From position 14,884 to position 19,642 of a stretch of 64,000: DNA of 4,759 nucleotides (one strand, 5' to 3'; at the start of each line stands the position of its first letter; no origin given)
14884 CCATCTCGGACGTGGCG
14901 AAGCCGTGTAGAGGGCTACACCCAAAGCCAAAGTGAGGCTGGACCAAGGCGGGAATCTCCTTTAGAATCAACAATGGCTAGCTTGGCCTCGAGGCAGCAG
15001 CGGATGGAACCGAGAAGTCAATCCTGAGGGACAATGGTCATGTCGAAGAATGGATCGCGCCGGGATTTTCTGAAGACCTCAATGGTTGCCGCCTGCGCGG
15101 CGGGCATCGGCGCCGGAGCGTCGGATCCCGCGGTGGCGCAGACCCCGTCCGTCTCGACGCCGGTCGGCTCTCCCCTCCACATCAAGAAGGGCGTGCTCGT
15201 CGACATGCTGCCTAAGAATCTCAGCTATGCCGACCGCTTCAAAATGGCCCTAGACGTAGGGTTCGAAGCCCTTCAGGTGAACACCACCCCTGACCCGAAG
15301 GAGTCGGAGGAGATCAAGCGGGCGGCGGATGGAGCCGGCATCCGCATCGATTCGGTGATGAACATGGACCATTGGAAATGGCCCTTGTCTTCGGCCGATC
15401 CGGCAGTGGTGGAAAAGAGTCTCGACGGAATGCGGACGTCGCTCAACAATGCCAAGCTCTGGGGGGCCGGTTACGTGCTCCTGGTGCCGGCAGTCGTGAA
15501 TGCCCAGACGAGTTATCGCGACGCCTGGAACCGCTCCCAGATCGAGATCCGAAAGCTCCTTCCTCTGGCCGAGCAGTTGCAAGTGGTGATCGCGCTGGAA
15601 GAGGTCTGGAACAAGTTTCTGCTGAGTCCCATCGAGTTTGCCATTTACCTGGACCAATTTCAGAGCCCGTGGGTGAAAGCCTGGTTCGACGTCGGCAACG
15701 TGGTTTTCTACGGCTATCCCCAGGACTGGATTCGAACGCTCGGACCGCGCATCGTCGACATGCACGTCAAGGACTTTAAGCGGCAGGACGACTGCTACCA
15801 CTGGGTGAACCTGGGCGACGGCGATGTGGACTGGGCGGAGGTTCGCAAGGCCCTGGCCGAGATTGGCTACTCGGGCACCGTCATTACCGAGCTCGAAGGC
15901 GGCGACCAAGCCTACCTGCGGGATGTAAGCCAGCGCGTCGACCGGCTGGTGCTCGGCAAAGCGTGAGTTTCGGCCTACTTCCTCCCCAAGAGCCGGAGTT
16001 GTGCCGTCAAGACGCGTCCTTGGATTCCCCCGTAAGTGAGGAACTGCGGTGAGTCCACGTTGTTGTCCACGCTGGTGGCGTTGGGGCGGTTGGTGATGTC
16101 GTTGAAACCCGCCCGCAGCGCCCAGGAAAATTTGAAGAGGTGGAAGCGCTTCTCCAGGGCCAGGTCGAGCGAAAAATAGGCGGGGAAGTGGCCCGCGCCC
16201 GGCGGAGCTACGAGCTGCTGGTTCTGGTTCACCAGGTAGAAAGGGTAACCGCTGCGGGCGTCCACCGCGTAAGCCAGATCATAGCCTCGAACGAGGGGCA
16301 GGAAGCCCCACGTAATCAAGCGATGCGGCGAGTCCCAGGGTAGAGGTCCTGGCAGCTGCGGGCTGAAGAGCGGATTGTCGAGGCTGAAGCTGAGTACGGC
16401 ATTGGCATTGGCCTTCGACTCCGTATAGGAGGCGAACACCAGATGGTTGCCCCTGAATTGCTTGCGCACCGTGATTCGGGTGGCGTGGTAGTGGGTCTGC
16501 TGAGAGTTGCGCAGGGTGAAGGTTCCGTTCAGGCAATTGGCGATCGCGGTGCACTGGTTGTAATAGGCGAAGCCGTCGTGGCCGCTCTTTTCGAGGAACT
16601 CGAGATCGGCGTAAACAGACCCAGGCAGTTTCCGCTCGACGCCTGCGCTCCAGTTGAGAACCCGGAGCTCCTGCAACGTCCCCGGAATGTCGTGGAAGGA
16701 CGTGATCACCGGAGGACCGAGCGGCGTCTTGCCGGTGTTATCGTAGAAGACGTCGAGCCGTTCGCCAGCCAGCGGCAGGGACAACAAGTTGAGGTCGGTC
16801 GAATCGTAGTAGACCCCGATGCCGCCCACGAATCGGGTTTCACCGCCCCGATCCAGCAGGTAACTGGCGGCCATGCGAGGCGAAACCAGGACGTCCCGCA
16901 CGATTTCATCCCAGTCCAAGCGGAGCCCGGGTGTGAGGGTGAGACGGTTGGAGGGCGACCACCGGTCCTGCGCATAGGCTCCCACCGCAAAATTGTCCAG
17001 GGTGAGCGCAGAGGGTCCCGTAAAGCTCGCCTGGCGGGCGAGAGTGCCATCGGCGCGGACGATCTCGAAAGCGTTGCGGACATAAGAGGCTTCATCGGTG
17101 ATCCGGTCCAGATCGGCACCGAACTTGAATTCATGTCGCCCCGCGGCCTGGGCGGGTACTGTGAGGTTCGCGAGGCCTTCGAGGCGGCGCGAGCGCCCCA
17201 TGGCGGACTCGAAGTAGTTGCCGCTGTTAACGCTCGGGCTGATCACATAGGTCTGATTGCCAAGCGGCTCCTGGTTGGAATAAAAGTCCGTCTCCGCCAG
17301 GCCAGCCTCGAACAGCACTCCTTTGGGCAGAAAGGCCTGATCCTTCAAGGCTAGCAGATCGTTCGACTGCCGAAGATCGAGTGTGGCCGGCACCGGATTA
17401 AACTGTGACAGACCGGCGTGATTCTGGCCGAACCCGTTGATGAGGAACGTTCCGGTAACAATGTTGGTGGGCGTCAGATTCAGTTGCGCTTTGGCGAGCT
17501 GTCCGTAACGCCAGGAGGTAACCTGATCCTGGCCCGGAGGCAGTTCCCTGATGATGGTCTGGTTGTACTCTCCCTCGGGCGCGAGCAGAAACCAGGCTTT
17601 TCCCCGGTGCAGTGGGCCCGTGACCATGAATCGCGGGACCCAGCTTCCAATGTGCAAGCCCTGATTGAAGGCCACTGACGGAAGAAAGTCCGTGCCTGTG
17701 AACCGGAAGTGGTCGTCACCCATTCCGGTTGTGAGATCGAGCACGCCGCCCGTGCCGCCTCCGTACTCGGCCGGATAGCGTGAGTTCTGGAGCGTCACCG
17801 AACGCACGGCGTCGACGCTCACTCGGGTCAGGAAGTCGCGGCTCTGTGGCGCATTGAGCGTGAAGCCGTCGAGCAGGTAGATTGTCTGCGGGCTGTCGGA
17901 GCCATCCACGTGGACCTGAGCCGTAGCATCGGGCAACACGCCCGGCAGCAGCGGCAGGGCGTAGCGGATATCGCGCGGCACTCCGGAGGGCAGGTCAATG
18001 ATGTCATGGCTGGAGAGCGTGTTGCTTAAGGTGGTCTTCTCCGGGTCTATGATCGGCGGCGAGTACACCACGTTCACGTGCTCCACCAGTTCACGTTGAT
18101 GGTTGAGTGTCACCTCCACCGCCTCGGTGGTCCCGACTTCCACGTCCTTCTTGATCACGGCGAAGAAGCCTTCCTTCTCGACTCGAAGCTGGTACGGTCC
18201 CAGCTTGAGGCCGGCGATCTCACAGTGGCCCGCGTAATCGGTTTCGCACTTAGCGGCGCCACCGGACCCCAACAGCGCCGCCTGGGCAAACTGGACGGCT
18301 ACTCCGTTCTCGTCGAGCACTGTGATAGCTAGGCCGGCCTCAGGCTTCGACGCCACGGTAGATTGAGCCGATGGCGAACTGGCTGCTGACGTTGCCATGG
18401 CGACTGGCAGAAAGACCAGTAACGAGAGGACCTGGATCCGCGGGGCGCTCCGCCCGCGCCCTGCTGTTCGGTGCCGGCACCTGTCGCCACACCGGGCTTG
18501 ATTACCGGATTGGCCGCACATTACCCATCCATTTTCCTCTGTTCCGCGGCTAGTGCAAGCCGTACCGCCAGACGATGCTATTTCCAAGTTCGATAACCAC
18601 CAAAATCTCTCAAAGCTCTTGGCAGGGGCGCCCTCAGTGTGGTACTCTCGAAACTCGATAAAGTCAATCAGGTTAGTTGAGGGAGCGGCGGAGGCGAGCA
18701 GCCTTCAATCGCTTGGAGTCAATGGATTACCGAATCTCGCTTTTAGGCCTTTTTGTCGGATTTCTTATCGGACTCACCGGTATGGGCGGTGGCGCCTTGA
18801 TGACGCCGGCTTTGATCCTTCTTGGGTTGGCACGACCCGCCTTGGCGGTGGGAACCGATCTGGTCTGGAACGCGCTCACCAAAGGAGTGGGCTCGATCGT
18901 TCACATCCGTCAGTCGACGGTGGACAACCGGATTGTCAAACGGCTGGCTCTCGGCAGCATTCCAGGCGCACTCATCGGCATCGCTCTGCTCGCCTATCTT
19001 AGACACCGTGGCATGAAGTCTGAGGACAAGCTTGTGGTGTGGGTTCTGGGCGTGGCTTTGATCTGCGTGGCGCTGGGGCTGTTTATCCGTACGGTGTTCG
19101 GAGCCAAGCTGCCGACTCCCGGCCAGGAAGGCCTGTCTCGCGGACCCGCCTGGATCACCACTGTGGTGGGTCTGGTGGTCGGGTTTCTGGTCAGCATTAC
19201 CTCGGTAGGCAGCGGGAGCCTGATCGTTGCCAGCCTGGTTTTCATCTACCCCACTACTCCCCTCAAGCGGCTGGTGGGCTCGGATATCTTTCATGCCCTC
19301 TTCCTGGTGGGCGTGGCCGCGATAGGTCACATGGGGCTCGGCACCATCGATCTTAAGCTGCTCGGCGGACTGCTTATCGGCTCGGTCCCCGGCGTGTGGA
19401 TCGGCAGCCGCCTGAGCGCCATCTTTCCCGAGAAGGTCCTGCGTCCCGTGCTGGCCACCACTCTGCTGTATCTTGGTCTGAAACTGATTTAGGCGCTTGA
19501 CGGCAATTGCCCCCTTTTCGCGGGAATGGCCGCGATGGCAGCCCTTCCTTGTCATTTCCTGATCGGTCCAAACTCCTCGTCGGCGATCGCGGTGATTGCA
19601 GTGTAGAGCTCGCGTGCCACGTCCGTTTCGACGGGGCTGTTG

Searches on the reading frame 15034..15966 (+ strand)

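Call 79: search_protein_families(library=pfam, proteins=[window:15034-15966:+], max_evalue=0.00001)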
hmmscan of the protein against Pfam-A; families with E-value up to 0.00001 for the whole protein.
window:15034-15966:+ (310 aa): 1 family
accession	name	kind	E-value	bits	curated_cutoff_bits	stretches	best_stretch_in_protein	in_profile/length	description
PF01261.30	AP_endonuc_2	-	5.5e-37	128.2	31.1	1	70-292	2-237/249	Xylose isomerase-like TIM barrel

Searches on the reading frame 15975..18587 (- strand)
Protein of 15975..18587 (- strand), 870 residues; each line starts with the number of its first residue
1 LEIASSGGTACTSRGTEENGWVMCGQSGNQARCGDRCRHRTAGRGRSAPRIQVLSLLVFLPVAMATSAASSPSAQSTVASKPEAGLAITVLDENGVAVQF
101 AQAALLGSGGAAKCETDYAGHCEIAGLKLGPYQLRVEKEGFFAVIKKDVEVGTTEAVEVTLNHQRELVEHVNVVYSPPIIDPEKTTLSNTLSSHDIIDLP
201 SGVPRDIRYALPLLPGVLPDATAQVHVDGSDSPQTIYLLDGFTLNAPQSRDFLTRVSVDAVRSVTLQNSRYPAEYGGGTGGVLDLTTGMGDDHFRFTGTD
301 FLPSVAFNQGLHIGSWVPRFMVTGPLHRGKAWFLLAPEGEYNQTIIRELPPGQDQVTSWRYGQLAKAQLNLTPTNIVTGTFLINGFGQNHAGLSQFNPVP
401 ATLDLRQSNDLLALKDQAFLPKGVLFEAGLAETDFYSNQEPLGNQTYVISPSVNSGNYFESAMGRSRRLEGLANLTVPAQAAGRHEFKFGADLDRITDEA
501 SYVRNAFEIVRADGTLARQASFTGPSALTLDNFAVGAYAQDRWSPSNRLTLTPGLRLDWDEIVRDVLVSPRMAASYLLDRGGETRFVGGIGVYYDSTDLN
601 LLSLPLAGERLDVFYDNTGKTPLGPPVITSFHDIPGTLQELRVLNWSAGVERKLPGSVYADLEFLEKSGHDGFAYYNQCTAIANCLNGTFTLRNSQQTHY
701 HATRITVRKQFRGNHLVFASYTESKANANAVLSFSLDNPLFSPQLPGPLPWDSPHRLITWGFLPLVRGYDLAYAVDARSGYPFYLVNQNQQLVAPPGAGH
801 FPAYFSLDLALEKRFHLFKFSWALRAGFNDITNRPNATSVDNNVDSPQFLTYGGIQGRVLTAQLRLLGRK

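Call 79: search_protein_families(library=pfam, proteins=[window:15975-18587:-], max_evalue=0.00001)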
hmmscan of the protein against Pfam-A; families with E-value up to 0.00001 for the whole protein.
window:15975-18587:- (870 aa): 2 families
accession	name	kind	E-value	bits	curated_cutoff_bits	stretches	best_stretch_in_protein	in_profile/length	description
PF25183.1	OMP_b-brl_4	-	3.3e-18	65.9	30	1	568-762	438-674/838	Outer membrane beta barrel domain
PF13620.12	CarboxypepD_reg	-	5.7e-07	30.2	32.3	1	88-161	4-81/82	Carboxypeptidase regulatory-like domain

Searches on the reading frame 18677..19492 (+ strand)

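Call 79: search_protein_families(library=pfam, proteins=[window:18677-19492:+], max_evalue=0.00001)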
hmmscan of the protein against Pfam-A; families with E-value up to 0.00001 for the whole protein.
window:18677-19492:+ (271 aa): 1 family
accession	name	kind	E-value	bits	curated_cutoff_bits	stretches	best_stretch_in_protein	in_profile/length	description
PF01925.25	TauE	-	1.2e-45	156.5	32.6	1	22-270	3-237/237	Sulfite exporter TauE/SafE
